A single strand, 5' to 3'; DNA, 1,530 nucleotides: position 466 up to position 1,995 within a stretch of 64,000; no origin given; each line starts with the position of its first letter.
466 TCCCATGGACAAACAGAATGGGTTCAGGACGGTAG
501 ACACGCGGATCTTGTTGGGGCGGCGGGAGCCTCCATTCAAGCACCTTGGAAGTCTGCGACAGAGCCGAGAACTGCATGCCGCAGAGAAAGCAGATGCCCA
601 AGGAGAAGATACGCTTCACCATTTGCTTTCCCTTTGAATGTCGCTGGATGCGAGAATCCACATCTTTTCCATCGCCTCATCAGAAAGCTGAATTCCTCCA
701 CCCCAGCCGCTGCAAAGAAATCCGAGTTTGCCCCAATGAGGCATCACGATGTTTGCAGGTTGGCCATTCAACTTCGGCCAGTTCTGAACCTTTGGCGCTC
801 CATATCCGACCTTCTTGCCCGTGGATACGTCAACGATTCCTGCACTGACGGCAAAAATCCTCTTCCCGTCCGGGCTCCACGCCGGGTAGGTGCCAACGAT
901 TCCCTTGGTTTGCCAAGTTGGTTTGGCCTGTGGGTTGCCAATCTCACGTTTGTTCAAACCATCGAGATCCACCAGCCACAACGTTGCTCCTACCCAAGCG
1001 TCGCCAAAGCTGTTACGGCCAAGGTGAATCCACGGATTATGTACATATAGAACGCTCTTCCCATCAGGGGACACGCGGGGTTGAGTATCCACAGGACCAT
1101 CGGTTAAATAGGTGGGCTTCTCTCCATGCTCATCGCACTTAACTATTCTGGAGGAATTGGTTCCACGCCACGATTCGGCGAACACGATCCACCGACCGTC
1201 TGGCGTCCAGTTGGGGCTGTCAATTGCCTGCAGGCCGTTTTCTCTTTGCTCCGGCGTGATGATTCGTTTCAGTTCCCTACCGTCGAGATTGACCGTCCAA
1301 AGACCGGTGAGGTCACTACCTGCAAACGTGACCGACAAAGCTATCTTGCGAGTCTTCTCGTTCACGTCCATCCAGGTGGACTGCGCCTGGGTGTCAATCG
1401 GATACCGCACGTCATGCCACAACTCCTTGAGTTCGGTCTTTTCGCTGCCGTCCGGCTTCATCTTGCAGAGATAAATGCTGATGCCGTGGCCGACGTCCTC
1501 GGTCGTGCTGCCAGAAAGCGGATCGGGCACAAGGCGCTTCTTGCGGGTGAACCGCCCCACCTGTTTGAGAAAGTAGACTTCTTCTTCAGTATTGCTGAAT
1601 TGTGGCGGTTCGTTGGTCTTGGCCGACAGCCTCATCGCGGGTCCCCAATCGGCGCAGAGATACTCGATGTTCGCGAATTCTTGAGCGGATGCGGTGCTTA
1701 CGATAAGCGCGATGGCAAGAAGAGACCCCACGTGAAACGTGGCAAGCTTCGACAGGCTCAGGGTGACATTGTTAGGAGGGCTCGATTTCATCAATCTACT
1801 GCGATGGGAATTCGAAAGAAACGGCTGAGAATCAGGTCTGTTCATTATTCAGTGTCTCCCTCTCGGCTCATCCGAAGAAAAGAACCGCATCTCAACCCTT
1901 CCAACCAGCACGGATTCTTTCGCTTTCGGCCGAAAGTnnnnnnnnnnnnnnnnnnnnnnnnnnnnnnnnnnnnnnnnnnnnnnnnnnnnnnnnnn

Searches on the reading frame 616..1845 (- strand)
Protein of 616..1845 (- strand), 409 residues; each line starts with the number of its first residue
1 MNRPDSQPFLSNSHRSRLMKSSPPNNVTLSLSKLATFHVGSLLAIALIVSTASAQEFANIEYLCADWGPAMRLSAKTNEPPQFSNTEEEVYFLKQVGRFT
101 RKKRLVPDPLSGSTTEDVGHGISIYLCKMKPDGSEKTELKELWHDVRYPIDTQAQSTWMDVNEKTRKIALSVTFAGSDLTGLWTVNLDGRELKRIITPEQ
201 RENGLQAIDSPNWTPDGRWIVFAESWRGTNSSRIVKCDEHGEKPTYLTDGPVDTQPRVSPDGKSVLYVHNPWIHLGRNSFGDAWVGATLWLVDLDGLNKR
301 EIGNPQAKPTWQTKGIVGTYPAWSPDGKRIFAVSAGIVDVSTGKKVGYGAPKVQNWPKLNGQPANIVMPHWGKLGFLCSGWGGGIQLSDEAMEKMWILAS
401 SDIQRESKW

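Call 54: search_protein_families(library=pfam, proteins=[window:616-1845:-], max_evalue=0.00001)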
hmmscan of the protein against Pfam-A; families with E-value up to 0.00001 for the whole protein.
window:616-1845:- (409 aa): 1 family
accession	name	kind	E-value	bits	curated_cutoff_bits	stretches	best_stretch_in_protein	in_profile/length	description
PF07676.18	PD40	-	4.1e-12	46.2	20.9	0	319-330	12-23/38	WD40-like Beta Propeller Repeat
